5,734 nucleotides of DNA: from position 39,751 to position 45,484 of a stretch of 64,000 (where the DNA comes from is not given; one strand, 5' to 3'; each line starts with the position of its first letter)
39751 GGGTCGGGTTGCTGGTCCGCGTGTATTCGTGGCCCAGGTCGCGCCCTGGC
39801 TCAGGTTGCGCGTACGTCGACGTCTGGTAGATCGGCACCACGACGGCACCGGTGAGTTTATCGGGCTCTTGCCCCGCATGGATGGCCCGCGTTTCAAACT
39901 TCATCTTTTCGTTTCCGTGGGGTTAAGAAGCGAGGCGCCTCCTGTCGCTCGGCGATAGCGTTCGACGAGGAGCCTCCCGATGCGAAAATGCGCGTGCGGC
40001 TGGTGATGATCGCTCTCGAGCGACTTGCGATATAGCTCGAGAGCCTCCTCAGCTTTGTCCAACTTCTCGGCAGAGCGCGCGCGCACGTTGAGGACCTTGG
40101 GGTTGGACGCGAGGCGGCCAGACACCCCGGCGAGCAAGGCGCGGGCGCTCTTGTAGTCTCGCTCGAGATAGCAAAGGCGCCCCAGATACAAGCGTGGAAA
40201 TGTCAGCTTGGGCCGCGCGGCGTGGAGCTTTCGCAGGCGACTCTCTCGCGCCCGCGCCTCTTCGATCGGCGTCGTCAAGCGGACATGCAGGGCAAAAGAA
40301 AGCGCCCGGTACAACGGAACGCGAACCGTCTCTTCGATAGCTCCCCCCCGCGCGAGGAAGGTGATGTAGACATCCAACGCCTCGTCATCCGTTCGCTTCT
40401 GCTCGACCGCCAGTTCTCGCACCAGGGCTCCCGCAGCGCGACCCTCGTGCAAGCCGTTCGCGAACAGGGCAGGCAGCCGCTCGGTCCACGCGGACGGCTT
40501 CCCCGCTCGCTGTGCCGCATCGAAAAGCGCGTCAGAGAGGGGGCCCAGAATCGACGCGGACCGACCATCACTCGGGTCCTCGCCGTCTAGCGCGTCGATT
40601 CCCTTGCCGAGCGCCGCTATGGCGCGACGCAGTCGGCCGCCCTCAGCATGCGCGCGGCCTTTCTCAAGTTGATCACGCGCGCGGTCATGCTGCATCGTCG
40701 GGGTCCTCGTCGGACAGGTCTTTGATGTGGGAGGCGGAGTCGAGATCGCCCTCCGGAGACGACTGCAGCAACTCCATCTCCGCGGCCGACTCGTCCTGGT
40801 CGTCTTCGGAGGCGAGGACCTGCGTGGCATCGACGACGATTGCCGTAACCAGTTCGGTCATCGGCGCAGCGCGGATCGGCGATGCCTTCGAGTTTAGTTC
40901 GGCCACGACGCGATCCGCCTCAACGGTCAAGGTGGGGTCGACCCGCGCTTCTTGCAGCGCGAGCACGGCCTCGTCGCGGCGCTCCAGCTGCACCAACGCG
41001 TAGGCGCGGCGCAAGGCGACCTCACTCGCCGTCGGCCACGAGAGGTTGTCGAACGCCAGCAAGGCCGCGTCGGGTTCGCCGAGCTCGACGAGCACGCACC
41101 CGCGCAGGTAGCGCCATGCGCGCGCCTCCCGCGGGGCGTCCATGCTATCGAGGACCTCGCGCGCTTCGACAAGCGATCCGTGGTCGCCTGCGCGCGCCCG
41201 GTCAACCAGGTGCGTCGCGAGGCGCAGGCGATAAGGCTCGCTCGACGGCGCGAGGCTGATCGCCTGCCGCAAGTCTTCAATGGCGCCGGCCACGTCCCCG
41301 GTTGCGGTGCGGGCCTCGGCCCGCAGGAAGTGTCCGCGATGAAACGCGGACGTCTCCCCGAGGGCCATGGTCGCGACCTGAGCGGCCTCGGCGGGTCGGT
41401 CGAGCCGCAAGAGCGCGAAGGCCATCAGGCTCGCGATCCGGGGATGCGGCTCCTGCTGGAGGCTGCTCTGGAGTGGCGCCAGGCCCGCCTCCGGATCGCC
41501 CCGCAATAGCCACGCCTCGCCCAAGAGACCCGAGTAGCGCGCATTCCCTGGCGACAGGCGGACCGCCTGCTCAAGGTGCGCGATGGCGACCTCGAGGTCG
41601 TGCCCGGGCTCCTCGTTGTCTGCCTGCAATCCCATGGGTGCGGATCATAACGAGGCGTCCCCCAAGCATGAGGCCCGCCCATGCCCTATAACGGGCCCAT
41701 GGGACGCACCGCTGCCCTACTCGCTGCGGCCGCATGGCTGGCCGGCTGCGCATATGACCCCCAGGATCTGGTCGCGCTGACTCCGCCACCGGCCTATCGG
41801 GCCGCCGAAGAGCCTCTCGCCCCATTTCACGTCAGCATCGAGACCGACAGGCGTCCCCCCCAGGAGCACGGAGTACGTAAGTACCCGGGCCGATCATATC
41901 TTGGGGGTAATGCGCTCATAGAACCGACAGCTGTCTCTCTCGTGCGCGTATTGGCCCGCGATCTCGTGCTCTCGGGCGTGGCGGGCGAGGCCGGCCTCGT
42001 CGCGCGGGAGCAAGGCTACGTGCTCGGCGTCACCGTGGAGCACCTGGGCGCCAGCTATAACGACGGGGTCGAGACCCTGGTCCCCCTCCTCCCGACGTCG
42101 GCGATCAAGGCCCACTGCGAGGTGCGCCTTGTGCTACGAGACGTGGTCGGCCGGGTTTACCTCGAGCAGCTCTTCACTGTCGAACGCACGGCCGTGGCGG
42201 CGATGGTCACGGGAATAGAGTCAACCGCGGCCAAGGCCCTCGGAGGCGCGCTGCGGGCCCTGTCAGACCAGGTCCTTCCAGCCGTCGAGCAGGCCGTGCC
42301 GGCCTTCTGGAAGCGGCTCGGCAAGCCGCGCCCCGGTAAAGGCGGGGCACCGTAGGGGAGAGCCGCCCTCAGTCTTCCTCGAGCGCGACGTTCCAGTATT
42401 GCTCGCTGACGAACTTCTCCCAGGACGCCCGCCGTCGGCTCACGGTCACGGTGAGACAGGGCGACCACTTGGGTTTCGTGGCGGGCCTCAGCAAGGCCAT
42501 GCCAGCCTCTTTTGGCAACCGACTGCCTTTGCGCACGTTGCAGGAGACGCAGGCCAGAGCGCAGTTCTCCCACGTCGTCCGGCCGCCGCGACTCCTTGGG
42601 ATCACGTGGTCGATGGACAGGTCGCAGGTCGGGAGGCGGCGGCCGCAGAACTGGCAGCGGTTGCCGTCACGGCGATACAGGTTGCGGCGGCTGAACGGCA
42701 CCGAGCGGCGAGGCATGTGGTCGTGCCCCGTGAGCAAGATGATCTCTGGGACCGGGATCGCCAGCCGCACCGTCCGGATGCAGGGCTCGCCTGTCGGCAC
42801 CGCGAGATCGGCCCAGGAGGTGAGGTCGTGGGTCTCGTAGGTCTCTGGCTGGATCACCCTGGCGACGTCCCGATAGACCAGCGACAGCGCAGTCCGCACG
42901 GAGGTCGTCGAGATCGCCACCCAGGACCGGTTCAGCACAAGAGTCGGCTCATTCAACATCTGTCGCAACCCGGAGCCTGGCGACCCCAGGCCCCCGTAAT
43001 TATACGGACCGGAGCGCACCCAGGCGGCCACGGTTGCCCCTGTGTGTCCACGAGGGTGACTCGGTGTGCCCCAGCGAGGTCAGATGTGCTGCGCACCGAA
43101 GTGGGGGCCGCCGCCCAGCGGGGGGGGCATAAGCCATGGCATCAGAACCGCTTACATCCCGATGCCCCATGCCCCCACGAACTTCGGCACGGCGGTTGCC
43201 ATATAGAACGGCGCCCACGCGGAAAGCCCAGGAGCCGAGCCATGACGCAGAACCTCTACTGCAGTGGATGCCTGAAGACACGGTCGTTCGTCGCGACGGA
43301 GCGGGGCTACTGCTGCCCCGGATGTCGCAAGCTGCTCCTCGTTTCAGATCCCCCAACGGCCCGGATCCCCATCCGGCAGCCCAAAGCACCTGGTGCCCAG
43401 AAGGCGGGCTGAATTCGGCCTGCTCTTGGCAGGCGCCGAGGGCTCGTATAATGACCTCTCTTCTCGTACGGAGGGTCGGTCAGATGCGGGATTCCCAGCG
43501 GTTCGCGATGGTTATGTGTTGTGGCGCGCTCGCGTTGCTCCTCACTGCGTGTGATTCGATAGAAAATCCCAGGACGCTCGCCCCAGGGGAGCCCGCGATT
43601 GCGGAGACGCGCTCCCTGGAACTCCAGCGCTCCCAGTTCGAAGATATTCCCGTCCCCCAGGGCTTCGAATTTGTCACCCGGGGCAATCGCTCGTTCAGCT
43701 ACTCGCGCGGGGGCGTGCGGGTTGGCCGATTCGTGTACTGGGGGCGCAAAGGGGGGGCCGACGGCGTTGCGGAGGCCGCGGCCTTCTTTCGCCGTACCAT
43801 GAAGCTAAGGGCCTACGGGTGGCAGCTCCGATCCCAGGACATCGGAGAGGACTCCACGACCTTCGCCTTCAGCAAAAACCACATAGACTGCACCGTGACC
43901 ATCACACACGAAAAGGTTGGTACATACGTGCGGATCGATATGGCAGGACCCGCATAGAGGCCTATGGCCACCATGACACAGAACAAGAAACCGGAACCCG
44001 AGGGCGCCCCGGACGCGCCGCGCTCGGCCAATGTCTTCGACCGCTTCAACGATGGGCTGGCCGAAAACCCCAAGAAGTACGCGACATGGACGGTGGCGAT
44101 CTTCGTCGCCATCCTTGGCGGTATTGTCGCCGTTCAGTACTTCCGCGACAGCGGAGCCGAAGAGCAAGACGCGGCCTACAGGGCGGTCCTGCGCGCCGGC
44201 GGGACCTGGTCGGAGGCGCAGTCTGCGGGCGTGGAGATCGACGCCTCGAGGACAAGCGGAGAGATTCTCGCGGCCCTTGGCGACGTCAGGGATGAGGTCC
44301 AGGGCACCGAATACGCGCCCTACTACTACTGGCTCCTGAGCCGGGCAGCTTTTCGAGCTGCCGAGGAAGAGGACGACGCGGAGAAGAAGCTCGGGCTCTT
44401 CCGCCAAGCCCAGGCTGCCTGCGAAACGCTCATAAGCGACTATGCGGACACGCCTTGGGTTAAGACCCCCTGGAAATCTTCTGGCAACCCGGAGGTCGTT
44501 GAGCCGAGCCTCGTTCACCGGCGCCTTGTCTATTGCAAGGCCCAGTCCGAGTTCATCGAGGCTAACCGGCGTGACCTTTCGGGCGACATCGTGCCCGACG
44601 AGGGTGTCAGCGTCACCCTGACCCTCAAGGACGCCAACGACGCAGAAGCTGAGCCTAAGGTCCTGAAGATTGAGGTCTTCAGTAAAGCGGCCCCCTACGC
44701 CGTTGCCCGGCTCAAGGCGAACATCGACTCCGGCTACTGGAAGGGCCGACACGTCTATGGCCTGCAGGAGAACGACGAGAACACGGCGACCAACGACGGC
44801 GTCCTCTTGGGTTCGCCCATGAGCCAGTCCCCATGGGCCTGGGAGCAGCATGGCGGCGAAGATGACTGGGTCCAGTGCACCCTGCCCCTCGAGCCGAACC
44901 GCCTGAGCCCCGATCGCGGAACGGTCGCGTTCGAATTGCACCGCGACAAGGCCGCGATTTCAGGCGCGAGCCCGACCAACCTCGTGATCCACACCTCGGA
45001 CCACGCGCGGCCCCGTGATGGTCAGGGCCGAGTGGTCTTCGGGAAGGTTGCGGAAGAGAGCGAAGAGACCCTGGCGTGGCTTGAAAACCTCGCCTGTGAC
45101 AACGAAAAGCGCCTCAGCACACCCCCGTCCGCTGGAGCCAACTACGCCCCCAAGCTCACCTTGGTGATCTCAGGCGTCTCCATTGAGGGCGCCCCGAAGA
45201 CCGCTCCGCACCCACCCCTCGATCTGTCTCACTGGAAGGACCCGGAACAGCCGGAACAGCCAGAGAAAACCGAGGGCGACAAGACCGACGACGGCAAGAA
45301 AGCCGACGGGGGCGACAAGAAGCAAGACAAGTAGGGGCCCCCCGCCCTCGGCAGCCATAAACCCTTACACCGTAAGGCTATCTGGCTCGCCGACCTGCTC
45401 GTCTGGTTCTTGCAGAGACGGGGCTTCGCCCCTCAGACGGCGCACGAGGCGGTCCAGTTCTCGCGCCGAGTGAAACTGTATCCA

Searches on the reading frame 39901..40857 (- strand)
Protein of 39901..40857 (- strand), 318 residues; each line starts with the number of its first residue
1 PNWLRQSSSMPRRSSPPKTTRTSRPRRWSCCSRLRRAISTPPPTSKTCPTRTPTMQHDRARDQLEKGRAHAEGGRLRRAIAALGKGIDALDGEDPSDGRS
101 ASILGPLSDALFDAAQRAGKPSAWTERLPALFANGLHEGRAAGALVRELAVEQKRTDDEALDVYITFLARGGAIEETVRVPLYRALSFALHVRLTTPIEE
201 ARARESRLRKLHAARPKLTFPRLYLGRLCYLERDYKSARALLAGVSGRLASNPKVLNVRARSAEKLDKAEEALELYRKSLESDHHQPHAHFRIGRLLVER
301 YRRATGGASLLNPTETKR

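Call 52: search_protein_families(library=pfam, proteins=[window:39901-40857:-], max_evalue=0.0001)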
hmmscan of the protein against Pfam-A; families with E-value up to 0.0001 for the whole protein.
window:39901-40857:- (318 aa): 2 families
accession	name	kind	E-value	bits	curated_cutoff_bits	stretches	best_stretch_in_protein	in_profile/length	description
PF14559.12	TPR_19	-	1.5e-05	25.6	25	0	206-261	12-67/68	Tetratricopeptide repeat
PF07719.23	TPR_2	-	8.5e-05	22.8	27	0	253-283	1-31/34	Tetratricopeptide repeat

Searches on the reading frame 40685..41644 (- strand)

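Call 56: search_protein_families(library=pfam, proteins=[window:40685-41644:-], max_evalue=0.0001)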
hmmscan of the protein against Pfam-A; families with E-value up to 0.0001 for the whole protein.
window:40685-41644:- (319 aa): 11 families
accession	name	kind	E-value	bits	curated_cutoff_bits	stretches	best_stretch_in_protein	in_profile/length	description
PF07719.23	TPR_2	-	3.3e-14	52.2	27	0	103-134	2-33/34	Tetratricopeptide repeat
PF13432.12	TPR_16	-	8.1e-12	45.8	32.7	1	16-63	12-59/65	Tetratricopeptide repeat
PF14559.12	TPR_19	-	1e-10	42.2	25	1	16-75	6-66/68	Tetratricopeptide repeat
PF13428.12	TPR_14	-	8e-10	38.9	23.5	0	105-143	4-42/44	Tetratricopeptide repeat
PF13181.12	TPR_8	-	2.5e-09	37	25.7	0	105-134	4-33/34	Tetratricopeptide repeat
PF00515.34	TPR_1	-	3e-09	36.8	27.8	0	104-134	3-33/34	Tetratricopeptide repeat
PF23914.1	TPR_CcmH_CycH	-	9.7e-08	32.4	42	0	16-90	65-143/158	Cytochrome c-type biogenesis protein H TPR domain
PF13414.12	TPR_11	-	3.6e-07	30.2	26.8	0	111-135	3-27/42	TPR repeat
PF12895.13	ANAPC3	-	1.3e-06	29.1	27.2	0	16-90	4-78/82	Anaphase-promoting complex, cyclosome, subunit 3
PF13371.12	TPR_9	-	1.9e-06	28.2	35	0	15-75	9-69/73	Tetratricopeptide repeat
PF13174.12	TPR_6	-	4.9e-06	27.3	26.3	0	106-135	4-33/33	Tetratricopeptide repeat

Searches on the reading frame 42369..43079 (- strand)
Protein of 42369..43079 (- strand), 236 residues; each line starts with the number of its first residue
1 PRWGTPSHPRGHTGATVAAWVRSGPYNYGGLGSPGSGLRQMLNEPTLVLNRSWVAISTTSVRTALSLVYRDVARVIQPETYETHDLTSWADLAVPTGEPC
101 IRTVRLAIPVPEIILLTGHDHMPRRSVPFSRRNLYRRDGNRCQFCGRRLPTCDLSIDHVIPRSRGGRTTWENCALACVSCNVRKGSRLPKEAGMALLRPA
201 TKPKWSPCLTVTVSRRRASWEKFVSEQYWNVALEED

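Call 56: search_protein_families(library=pfam, proteins=[window:42369-43079:-], max_evalue=0.0001)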
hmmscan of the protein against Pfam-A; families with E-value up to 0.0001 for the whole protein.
window:42369-43079:- (236 aa): 2 families
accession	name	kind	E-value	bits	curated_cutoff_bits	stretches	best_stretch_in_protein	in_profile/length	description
PF14279.12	HNH_5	-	4.9e-16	58.8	27.5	1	142-196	1-55/56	HNH endonuclease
PF01844.29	HNH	-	1.7e-14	54.1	21.4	1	142-187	1-47/47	HNH endonuclease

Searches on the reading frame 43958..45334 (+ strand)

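Call 56: search_protein_families(library=pfam, proteins=[window:43958-45334:+], max_evalue=0.0001)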
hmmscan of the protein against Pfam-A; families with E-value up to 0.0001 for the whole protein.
window:43958-45334:+ (458 aa): 0 families

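Call 91: search_protein_families(library=pfam, proteins=[window:43958-45334:+], max_evalue=0.001)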
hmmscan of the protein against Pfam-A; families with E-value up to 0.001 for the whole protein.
window:43958-45334:+ (458 aa): 2 families
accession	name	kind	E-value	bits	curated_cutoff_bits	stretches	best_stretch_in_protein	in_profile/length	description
PF09976.15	TPR_21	-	0.00046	20.4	25.5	1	39-146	5-100/193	Tetratricopeptide repeat-like domain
PF00160.26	Pro_isomerase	-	0.0006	20.5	21.7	0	235-386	11-148/159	Cyclophilin type peptidyl-prolyl cis-trans isomerase/CLD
